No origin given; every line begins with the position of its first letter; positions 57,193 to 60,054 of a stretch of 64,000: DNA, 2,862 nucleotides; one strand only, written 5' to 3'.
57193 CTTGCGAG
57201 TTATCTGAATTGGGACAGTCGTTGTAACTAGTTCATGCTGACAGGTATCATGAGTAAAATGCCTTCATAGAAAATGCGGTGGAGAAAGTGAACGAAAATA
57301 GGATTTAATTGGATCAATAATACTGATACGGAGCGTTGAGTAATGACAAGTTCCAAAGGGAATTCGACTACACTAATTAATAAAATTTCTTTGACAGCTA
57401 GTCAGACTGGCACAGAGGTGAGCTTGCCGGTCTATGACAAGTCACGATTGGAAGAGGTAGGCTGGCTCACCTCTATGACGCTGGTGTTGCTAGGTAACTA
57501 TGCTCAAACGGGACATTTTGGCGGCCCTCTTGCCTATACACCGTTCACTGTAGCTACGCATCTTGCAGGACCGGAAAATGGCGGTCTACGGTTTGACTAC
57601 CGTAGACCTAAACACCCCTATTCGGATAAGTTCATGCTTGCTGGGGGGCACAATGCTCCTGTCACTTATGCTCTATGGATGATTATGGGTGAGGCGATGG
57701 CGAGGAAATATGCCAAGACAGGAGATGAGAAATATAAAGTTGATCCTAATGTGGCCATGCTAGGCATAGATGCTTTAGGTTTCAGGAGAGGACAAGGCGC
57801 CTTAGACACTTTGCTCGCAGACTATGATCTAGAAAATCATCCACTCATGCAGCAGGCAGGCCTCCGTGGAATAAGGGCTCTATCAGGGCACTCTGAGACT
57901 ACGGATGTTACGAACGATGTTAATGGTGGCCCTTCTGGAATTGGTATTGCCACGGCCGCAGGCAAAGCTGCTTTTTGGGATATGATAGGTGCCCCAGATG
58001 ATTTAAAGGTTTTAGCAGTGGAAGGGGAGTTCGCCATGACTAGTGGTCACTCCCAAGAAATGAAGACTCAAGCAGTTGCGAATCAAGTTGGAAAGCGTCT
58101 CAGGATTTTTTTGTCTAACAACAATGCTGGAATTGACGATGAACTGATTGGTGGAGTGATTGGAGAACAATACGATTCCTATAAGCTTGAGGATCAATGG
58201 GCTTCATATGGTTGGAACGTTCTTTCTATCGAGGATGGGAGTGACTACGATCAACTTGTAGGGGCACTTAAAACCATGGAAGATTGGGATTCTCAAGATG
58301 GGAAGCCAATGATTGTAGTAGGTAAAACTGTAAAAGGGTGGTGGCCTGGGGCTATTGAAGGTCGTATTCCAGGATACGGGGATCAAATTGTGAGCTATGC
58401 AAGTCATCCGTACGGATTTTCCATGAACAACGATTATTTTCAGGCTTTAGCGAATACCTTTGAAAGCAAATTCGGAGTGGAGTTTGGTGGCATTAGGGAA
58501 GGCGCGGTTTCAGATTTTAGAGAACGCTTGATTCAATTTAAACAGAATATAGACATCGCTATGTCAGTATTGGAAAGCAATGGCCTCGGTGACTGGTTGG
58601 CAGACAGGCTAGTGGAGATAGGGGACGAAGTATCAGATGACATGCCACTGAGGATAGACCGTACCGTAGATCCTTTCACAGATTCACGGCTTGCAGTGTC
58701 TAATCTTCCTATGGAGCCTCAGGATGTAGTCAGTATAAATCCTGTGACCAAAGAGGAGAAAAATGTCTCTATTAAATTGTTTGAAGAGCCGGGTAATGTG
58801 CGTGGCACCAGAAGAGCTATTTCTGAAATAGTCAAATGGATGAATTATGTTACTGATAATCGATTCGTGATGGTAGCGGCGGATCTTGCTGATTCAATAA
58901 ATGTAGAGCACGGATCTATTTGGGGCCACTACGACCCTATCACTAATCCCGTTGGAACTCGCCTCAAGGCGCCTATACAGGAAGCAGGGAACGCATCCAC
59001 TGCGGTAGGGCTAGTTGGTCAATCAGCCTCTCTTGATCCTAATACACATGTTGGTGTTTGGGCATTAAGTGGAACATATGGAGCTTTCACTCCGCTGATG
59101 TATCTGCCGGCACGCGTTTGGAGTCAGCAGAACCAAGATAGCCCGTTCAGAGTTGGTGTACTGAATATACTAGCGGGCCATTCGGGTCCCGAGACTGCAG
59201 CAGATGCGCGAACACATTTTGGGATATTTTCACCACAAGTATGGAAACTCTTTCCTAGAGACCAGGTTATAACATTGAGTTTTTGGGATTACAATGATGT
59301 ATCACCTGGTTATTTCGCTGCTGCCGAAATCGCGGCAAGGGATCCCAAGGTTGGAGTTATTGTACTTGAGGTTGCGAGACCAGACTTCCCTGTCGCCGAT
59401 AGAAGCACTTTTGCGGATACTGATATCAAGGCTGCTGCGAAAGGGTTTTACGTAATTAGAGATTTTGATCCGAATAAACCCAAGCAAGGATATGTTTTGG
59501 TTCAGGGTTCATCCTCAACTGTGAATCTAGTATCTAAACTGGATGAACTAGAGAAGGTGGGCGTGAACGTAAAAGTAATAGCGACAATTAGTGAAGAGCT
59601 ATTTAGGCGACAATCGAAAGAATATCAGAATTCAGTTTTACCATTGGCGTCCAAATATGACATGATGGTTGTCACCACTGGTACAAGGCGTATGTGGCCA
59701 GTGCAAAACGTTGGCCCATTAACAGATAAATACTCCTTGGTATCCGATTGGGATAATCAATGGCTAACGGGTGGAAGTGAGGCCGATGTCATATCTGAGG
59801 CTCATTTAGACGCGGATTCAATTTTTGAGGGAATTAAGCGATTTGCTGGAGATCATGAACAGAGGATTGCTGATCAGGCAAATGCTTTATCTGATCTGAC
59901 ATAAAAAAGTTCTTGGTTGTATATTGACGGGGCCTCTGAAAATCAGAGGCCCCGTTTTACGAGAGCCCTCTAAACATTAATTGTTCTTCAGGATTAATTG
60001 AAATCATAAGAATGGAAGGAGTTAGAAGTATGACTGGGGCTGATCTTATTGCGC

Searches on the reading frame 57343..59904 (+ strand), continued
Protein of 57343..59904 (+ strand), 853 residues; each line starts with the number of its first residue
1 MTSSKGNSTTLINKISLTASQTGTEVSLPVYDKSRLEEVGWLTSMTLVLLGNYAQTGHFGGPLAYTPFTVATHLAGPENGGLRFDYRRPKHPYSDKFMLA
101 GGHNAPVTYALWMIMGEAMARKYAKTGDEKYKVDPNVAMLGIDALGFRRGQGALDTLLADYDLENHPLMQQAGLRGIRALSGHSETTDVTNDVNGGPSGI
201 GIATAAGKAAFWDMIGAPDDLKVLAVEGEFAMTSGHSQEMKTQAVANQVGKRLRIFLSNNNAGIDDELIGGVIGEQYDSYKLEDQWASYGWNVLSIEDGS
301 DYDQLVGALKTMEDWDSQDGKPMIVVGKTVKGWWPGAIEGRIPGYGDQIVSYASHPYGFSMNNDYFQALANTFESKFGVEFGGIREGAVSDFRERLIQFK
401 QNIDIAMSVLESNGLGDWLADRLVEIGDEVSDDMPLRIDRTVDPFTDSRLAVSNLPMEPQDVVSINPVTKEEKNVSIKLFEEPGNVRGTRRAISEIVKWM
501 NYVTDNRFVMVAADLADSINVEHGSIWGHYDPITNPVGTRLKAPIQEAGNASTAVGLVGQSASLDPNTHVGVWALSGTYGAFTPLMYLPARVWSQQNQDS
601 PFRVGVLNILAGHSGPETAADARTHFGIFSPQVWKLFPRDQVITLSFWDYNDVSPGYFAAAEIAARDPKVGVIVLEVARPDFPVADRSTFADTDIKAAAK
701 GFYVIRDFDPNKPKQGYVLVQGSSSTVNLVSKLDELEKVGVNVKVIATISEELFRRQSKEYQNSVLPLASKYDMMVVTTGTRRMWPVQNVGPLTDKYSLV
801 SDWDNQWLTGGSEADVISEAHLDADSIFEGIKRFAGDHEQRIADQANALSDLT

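Call 63: fold_search(model_id=the predicted structure, library=pdb)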
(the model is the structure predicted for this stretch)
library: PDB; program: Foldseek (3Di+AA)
matches with E <= 10: 814; with E <= 0.001: 275
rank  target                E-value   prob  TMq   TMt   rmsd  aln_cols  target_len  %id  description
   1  8r3p_B                1.3e-22  1.00  0.30  0.37  17.8       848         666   17  Transketolase from Enterococcus faecium in complex with thiamin pyrophosphate (released 2024-05-22)
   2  8r3p_A                2.5e-22  1.00  0.30  0.37  17.2       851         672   18  Transketolase from Enterococcus faecium in complex with thiamin pyrophosphate (released 2024-05-22)
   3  8r3p_C                4.6e-22  1.00  0.30  0.37  17.7       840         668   16  Transketolase from Enterococcus faecium in complex with thiamin pyrophosphate (released 2024-05-22)
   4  3m49_A                4.8e-22  1.00  0.30  0.38  16.8       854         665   17  Crystal Structure of Transketolase Complexed with Thiamine Diphosphate from Bacillus anthracis (released 2010-04-07)
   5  3m49_B                6.2e-22  1.00  0.30  0.38  17.5       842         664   17  Crystal Structure of Transketolase Complexed with Thiamine Diphosphate from Bacillus anthracis (released 2010-04-07)
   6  8r3r_C                7.1e-21  1.00  0.30  0.37  19.1       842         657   17  Transketolase from Streptococcus pneumoniae in complex with thiamin pyrophosphate (released 2024-05-22)
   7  8r3r_A                7.8e-21  1.00  0.29  0.36  19.4       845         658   17  Transketolase from Streptococcus pneumoniae in complex with thiamin pyrophosphate (released 2024-05-22)
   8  8r3q_C                9.1e-21  1.00  0.29  0.36  18.9       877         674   15  Transketolase from Plasmodium falciparum in complex with thiamin pyrophosphate (released 2024-05-22)
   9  1itz_A                1.1e-20  1.00  0.30  0.38  19.4       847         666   17  Maize Transketolase in complex with TPP (released 2003-02-15)
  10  3hyl_A                1.4e-20  1.00  0.30  0.37  18.8       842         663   18  Crystal Structure of Transketolase from Bacillus anthracis (released 2009-06-30)
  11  8qmf_A                1.6e-20  1.00  0.29  0.36  19.1       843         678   17  Transketolase from Vibrio vulnificus in complex with thiamin pyrophosphate (released 2024-02-07)
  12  3rim_B                2.0e-20  1.00  0.30  0.36  19.0       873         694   15  Crystal structure of mycobacterium tuberculosis Transketolase (Rv1449c) (released 2012-02-29)
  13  8r3s_B                2.6e-20  1.00  0.30  0.37  19.0       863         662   17  Transketolase from Staphylococcus aureus in complex with thiamin pyrophosphate (released 2024-05-22)
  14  8cip_A                2.7e-20  1.00  0.30  0.38  17.6       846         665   17  Crystal structure of transketolase from Geobacillus stearothermophilus (released 2023-03-01)
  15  8r3q_B                4.5e-20  1.00  0.29  0.36  19.1       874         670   15  Transketolase from Plasmodium falciparum in complex with thiamin pyrophosphate (released 2024-05-22)
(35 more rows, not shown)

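Call 77: search_protein_families(library=ncbifam, proteins=[L171:7064-8110:+], max_evalue=1e-10)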
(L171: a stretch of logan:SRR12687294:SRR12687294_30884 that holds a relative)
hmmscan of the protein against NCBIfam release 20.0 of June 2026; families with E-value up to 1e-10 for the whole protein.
L171:7064-8110:+ (348 aa): 4 families
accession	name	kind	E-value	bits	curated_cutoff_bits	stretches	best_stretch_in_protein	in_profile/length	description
NF003764.0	PRK05355.1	equivalog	1.1e-142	475.2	253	1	1-347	13-356/357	3-phosphoserine/phosphohydroxythreonine transaminase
TIGR01364.1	serC_1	equivalog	5.9e-139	462.9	443.6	1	1-345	10-356/358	phosphoserine transaminase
NF009112.0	PRK12462.1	equivalog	1.2e-118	396.1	563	1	2-346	16-363/365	phosphoserine transaminase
TIGR01366.1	serC_3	equivalog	1.2e-18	67.5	401.65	1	14-272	19-283/361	phosphoserine transaminase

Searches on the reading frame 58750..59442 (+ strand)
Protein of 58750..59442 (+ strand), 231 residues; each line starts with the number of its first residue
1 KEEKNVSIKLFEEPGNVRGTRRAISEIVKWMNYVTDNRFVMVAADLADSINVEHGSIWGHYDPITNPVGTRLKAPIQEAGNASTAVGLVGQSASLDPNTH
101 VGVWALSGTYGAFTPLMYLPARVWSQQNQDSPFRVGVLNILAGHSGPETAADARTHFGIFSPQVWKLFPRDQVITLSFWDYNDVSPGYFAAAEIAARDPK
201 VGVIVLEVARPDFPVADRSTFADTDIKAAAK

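Call 74: search_solved_structures(query=window:58750-59442:+, max_evalue=1, show_alignments=3)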
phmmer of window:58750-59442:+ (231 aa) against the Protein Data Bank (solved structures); distinct sequences matched with E-value up to 1: 0.
